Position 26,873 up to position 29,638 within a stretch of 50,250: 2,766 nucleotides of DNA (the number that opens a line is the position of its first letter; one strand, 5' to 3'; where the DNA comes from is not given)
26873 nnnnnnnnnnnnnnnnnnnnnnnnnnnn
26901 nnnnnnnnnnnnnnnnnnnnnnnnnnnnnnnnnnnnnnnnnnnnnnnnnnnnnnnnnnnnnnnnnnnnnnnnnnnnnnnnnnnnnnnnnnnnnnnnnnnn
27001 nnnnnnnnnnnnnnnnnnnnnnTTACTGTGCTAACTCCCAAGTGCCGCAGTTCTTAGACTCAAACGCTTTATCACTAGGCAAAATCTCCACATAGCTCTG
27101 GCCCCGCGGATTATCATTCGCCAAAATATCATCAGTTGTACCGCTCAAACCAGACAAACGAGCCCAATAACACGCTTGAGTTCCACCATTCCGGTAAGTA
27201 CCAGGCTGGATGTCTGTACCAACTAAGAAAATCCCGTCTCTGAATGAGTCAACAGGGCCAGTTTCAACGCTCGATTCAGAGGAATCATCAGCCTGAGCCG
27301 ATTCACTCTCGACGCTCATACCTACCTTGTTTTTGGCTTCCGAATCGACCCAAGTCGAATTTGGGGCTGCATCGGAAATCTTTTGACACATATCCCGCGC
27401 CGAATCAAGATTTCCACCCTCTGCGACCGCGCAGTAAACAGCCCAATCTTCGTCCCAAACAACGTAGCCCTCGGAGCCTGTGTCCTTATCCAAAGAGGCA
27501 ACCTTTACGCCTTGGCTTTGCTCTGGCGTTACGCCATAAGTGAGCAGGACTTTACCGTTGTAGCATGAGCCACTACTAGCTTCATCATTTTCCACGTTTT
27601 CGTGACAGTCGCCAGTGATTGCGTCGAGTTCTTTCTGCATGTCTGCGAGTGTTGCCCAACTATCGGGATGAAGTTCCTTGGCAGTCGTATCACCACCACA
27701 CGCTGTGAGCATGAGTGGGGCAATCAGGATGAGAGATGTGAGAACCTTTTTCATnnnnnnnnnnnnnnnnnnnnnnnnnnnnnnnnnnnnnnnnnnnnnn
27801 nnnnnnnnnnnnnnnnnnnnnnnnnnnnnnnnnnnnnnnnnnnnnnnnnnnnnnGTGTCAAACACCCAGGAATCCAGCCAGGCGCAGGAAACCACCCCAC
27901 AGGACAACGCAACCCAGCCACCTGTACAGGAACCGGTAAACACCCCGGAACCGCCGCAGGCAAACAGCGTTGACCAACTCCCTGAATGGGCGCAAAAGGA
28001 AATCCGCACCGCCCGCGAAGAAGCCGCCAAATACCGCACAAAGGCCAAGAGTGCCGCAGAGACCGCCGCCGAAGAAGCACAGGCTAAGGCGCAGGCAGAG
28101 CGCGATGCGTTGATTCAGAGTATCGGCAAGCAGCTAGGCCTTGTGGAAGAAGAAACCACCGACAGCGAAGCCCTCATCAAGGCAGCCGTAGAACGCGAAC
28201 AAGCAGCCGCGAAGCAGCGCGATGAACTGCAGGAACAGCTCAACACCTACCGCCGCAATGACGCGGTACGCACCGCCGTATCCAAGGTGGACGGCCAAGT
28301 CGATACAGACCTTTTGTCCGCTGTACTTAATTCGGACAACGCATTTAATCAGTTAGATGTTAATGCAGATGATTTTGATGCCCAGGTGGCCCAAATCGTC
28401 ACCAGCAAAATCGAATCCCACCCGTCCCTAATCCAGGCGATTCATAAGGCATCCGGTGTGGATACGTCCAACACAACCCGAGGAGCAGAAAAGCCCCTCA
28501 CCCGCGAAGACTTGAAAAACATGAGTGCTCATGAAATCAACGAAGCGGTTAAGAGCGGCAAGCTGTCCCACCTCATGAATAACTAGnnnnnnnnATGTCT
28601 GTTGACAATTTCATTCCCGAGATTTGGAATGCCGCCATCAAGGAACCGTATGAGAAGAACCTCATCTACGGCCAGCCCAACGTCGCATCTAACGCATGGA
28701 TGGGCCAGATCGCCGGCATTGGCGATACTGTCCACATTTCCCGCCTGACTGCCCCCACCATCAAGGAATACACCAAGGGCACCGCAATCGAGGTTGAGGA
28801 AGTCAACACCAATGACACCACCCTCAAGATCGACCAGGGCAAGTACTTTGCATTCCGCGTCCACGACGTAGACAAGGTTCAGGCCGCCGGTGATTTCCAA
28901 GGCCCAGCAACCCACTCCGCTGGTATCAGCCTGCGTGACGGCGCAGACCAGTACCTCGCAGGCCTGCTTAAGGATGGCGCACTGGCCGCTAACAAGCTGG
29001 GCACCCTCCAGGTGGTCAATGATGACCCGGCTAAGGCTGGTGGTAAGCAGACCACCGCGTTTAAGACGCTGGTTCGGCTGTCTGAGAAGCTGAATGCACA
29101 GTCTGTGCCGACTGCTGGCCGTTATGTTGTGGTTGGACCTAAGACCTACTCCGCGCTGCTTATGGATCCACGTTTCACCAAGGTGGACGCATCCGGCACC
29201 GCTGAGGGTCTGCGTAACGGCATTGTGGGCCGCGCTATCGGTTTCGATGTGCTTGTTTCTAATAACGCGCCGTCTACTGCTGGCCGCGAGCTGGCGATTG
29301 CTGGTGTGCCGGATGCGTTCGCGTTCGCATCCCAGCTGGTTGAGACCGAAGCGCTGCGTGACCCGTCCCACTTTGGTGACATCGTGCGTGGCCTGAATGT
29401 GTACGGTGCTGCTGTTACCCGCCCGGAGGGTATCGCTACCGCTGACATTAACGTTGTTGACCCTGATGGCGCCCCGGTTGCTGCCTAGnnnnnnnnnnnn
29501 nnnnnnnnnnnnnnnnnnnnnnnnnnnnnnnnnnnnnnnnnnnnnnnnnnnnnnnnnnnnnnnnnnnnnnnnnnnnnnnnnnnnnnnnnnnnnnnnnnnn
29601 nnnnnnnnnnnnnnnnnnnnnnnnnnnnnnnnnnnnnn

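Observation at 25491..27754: Second immunity-like region: lipoprotein, small HTH, KilAC antirepressor and 81-aa ORF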

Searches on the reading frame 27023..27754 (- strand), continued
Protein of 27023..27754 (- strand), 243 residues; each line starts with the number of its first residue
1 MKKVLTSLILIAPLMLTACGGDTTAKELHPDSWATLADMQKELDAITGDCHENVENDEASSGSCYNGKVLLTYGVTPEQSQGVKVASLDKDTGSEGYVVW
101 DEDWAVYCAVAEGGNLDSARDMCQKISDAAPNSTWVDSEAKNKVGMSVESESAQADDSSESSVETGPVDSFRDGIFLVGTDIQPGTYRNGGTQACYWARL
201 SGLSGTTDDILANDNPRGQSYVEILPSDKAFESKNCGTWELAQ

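Call 19: find_encoding_contigs(protein=P0006, flank=8000, max_places=3)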
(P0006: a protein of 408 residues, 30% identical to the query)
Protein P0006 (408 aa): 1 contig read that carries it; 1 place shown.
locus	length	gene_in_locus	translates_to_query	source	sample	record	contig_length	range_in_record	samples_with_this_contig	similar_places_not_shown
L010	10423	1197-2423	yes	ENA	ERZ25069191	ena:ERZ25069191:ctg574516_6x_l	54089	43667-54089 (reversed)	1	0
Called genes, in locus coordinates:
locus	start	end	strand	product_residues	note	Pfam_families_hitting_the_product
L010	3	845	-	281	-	?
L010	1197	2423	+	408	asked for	PF27111:Rv1352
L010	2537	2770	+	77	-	-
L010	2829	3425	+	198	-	-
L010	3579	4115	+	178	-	PF02452:PemK_toxin (faint)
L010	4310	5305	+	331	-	PF03417:AAT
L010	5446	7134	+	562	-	PF00496:SBP_bac_5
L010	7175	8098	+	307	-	PF19300:BPD_transp_1_N, PF00528:BPD_transp_1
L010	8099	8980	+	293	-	PF00528:BPD_transp_1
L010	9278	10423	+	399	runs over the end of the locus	PF05977:MFS_3, PF07690:MFS_1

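Call 23: find_related_loci(query=window:27023-27754:-, collection=viral_contigs, flank=6000)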
Query window:27023-27754:- (243 aa) in viral_contigs; peptide patterns used: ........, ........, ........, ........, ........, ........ (x = any residue, [..] = any of these).
1 stretches matched a pattern, but none encodes a relative of the query by tblastn (E <= 1e-3).

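Call 56: search_solved_structures(query=window:27023-27754:-, max_evalue=1)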
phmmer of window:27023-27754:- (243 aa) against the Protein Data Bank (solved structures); distinct sequences matched with E-value up to 1: 0.

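Call 70: predict_structure(alignment_id=A6)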
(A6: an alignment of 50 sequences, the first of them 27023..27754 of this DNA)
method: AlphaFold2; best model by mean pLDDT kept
length: 243 residues; sequences in the alignment: 50
mean_pLDDT: 83.9   pTM: 0.56
mean pLDDT of the five models: 83.9, 83.7, 83.6, 83.1, 82.8
residues with pLDDT >= 90: 164; 70-90: 27; 50-70: 22; < 50: 30
segments of 3 or more residues with pLDDT < 50: 5-9, 18-21, 147-162
pLDDT, mean of each block of 10 residues (from residue 1): 47 49 75 93 91 68 93 94 91 94 96 95 96 91 61 44 69 95 96 93 93 96 97 96 88
secondary structure, 60 per line:
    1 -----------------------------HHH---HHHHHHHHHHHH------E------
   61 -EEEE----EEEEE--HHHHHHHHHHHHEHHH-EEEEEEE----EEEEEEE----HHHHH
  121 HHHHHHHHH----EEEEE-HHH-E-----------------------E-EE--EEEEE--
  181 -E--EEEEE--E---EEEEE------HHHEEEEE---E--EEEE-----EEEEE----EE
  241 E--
elements in order: H36-47 E62-65 E70-74 H77-88 E94-100 E105-111 H116-129 E134-138 E174-178 E185-189 E196-200 E210-214 E221-224 E230-234 E239-241

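Call 73: fold_search(model_id=the predicted structure, library=pdb)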
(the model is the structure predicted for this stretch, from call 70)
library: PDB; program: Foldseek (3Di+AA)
matches with E <= 10: 784; with E <= 0.001: 0
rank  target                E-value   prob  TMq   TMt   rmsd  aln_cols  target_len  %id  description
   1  5m26_D                2.3e-01  0.14  0.21  0.17  17.9       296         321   12  Crystal structure of hydroquinone 1,2-dioxygenase from Sphingomonas sp. TTNP3 in complex with methylhydroquinone (released 2017-09-27)
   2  5hcc_C                2.4e-01  0.20  0.16  0.24  11.5        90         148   14  Ternary complex of human Complement C5 with Ornithodoros moubata OmCI and Dermacentor andersoni RaCI3. (released 2016-03-30)
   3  3l76_A                2.4e-01  0.05  0.13  0.07  19.8       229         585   10  Crystal Structure of Aspartate Kinase from Synechocystis (released 2010-06-09)
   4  2phl_A                2.4e-01  0.04  0.14  0.11  16.3       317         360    8  THE STRUCTURE OF PHASEOLIN AT 2.2 ANGSTROMS RESOLUTION: IMPLICATIONS FOR A COMMON VICILIN(SLASH)LEGUMIN STRUCTURE AND  (released 1994-09-30)
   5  9d2r                  2.6e-01  0.07  0.13  0.16  14.2       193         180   11  Crystal structure of E. coli Threonine dehydratase regulatory domain in complex with isoleucine (released 2025-04-09)
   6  3w9i_F                2.6e-01  0.04  0.14  0.04  21.7       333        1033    9  Structural basis for the inhibition of bacterial multidrug exporters (released 2013-07-03)
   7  5m26_H                2.7e-01  0.12  0.21  0.17  17.7       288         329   10  Crystal structure of hydroquinone 1,2-dioxygenase from Sphingomonas sp. TTNP3 in complex with methylhydroquinone (released 2017-09-27)
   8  3l76_B                2.7e-01  0.05  0.13  0.07  20.0       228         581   10  Crystal Structure of Aspartate Kinase from Synechocystis (released 2010-06-09)
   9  3bb6_B                3.0e-01  0.54  0.18  0.35   8.5       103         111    7  Crystal structure of the P64488 protein from E.coli (strain K12). Northeast Structural Genomics Consortium target ER59 (released 2007-11-20)
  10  6c5u_C                3.2e-01  0.28  0.19  0.16   6.0        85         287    7  Aminoglycoside Phosphotransferase (2'')-Ia in complex with GMPPNP, Magnesium, and Ribostamycin, Alternate form (released 2018-04-11)
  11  3zui                  3.4e-01  0.12  0.16  0.23  12.4       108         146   11  OMCI in complex with palmitoleic acid (released 2012-08-01)
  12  3zuo_B                3.6e-01  0.15  0.16  0.24  10.8        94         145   11  OMCI in complex with leukotriene B4 (released 2012-08-01)
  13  4cwc_A                3.6e-01  0.12  0.21  0.19  13.4       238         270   11  Structure of Rolling Circle Replication Initiator Protein (RepDE) from Staphylococcus aureus (released 2015-04-15)
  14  5tvf_F                3.6e-01  0.08  0.20  0.17  16.2       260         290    6  Crystal structure of Trypanosoma brucei AdoMetDC/prozyme heterodimer in complex with inhibitor CGP 40215 (released 2017-01-11)
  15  3bb6_A                4.1e-01  0.51  0.18  0.36   7.3        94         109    7  Crystal structure of the P64488 protein from E.coli (strain K12). Northeast Structural Genomics Consortium target ER59 (released 2007-11-20)
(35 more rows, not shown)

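Call 78: fold_search(model_id=the predicted structure, library=viral)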
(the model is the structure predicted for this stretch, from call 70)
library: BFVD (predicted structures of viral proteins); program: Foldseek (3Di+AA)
matches with E <= 10: 773; with E <= 0.001: 4
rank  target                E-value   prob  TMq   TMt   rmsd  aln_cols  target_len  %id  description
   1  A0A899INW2            1.7e-05  1.00  0.29  0.52  10.8       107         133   24  (no name in the UniProt tables at hand)
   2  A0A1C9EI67            3.1e-05  1.00  0.27  0.35  13.9       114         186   23  Uncharacterized protein [Rhodococcus phage ChewyVIII]
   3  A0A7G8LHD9            7.4e-05  1.00  0.27  0.62   2.2        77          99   22  Uncharacterized protein [Mycobacterium phage Aziz]
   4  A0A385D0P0            5.5e-04  1.00  0.27  0.56  11.3       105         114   18  Lipoprotein [Mycobacterium phage Aggie]
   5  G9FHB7                1.6e-03  1.00  0.26  0.47   9.3        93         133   18  (no name in the UniProt tables at hand)
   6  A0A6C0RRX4            5.8e-03  1.00  0.24  0.30  12.0       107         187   18  (no name in the UniProt tables at hand)
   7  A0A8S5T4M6            8.8e-03  0.63  0.22  0.22  17.9       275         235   12  Lipoprotein [Siphoviridae sp. ct5MO18]
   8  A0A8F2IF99            9.3e-03  1.00  0.26  0.51   7.6        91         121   19  Lipoprotein [Gordonia phage VanLee]
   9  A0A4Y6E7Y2            1.3e-02  0.33  0.15  0.19  18.4       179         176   13  (no name in the UniProt tables at hand)
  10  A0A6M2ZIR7            2.5e-02  0.97  0.20  0.42   6.3        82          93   11  Virion protein [Synechococcus phage S-SCSM1]
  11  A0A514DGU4            2.9e-02  0.94  0.26  0.52   5.1       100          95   10  Uncharacterized protein [Gordonia phage Bakery]
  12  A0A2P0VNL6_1          3.0e-02  0.82  0.17  0.05  12.1       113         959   12  Fibronectin type III domain-containing protein [Tetraselmis virus 1]
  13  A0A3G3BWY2            4.6e-02  0.51  0.17  0.24   9.3       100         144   11  (no name in the UniProt tables at hand)
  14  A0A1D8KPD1            5.8e-02  0.54  0.15  0.32   9.6        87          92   15  Uncharacterized protein [Synechococcus phage S-CAM9]
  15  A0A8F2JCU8            6.5e-02  0.15  0.11  0.06  11.8        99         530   12  Tail fibers protein [Klebsiella phage Kp_Pokalde_001]
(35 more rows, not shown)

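Call 86: search_protein_families(library=padloc, proteins=[window:27023-27754:-], max_evalue=0.01)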
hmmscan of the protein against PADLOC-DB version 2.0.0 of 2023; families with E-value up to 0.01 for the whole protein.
window:27023-27754:- (243 aa): 0 families

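Call 119: search_protein_families(library=pfam, proteins=[L002:7310-9448:-], max_evalue=0.01)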
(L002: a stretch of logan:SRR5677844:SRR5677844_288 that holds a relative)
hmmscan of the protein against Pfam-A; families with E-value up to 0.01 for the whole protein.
L002:7310-9448:- (712 aa): 2 families
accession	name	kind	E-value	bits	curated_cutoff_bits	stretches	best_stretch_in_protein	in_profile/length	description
PF06152.16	Phage_min_cap2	-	7.3e-74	249.3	26.3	1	4-346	2-366/366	Phage minor capsid protein 2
PF15644.12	Gln_amidase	-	0.00014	23.4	24.1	1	526-673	2-112/114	Papain fold toxin 1, glutamine deamidase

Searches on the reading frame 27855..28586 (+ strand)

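Call 4: search_protein_families(library=pfam, proteins=[window:27855-28586:+], max_evalue=0.1)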
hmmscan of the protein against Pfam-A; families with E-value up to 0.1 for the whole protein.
window:27855-28586:+ (243 aa): 5 families
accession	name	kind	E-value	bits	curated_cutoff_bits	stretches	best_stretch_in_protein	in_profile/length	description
PF06810.17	Phage_scaffold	-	0.00017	22.1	35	1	57-207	27-163/170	Phage capsid assembly scaffolding protein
PF00430.23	ATP-synt_B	-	0.0094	16.5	28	1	38-94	48-104/132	ATP synthase B/B' CF(0)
PF23886.1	DUF7239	-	0.014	16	24.6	1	37-77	7-46/112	Family of unknown function (DUF7239)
PF19113.5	DUF5799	-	0.02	15.7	26.2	1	69-142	78-147/148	Family of unknown function (DUF5799)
PF18476.7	PIN_8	-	0.079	13.3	26.1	1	42-153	36-146/227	PIN like domain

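Call 5: search_protein_families(library=phrogs, proteins=[window:27855-28586:+], max_evalue=0.01)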
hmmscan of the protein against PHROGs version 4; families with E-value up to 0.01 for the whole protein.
window:27855-28586:+ (243 aa): 3 families
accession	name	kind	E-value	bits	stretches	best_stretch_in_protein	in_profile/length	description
phrog_15186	-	unknown function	3.7e-50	172.8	1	6-242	43-269/270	-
phrog_8952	-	unknown function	2.2e-16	61.4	1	8-214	51-243/261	-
phrog_233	-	head and packaging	0.00049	21.8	0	1-119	1-90/161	head scaffolding protein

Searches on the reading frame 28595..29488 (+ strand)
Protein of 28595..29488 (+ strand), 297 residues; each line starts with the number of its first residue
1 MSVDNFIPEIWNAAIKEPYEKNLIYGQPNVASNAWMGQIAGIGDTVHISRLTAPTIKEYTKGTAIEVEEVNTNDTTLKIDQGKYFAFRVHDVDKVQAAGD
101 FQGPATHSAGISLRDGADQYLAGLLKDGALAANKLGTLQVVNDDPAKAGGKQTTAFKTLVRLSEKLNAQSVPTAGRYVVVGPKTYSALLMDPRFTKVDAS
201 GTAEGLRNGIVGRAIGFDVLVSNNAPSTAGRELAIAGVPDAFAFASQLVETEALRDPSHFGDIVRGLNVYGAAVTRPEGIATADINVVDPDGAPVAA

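Call 9: search_protein_families(library=phrogs, proteins=[window:28595-29488:+], max_evalue=0.001)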
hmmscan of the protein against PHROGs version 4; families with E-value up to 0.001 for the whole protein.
window:28595-29488:+ (297 aa): 4 families
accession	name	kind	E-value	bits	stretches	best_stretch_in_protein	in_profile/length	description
phrog_267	-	head and packaging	3.2e-67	228.5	1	1-289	31-329/410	major head protein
phrog_283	-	head and packaging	1.9e-22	81.2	1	4-230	6-223/385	major head protein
phrog_422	-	head and packaging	3.1e-06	27.9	0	151-211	139-200/297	major head protein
phrog_1357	-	head and packaging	3.8e-05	23.8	1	150-230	177-265/356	major head protein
